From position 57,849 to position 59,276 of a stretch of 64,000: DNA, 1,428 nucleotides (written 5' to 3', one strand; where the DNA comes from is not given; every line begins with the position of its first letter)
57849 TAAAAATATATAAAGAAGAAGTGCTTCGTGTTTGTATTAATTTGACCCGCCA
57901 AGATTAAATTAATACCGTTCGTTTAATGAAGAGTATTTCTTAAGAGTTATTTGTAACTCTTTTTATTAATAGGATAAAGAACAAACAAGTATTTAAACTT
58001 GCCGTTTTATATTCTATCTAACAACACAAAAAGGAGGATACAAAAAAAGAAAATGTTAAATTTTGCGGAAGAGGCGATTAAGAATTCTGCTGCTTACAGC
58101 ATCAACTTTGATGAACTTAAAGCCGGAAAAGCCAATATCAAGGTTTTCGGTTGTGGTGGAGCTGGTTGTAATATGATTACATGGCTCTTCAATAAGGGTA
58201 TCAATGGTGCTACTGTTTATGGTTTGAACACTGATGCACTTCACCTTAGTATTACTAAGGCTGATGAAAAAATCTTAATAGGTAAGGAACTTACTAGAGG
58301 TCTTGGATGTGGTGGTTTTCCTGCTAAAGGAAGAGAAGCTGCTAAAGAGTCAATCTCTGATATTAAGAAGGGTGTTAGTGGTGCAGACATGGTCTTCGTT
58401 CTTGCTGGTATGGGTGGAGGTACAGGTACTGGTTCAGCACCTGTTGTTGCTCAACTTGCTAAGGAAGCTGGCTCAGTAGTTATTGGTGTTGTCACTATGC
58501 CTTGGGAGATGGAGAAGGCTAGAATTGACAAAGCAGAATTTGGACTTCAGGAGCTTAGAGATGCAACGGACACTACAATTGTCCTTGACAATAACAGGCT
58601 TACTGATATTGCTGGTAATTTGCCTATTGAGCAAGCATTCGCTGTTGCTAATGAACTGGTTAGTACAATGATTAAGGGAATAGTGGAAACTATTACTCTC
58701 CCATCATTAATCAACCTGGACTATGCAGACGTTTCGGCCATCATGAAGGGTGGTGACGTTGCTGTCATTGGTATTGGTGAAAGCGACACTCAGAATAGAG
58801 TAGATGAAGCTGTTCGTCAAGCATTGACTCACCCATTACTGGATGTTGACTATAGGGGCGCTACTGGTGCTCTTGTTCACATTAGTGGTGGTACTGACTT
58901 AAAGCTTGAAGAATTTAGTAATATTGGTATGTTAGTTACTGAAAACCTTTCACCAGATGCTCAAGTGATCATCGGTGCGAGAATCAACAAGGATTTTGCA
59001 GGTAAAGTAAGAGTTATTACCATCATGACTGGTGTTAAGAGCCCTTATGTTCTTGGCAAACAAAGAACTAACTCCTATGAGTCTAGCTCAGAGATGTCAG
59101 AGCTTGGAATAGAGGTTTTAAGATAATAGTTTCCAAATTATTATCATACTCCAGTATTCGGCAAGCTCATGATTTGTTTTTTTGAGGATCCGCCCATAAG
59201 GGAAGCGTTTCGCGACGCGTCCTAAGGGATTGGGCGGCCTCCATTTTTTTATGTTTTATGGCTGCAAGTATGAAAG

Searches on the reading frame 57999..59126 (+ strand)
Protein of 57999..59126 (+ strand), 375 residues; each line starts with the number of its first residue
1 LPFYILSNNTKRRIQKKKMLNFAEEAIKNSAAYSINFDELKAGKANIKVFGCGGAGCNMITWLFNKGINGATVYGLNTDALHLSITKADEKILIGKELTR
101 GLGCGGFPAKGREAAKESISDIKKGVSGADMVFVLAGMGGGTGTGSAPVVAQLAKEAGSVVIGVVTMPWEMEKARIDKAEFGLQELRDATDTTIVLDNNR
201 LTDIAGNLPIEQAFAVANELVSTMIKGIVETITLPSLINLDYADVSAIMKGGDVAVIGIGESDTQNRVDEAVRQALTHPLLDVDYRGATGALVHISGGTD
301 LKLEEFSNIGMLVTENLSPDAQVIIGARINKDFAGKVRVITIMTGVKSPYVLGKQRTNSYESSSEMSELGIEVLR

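Call 76: search_protein_families(library=pfam, proteins=[window:57999-59126:+], max_evalue=0.00001)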
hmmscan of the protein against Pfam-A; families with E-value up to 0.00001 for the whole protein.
window:57999-59126:+ (375 aa): 2 families
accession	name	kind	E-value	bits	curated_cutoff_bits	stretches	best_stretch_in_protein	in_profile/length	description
PF00091.31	Tubulin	-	8.9e-43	147.2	33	1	46-205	1-189/190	Tubulin/FtsZ family, GTPase domain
PF12327.13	FtsZ_C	-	4.8e-32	110.6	27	1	254-347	2-95/95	FtsZ family, C-terminal domain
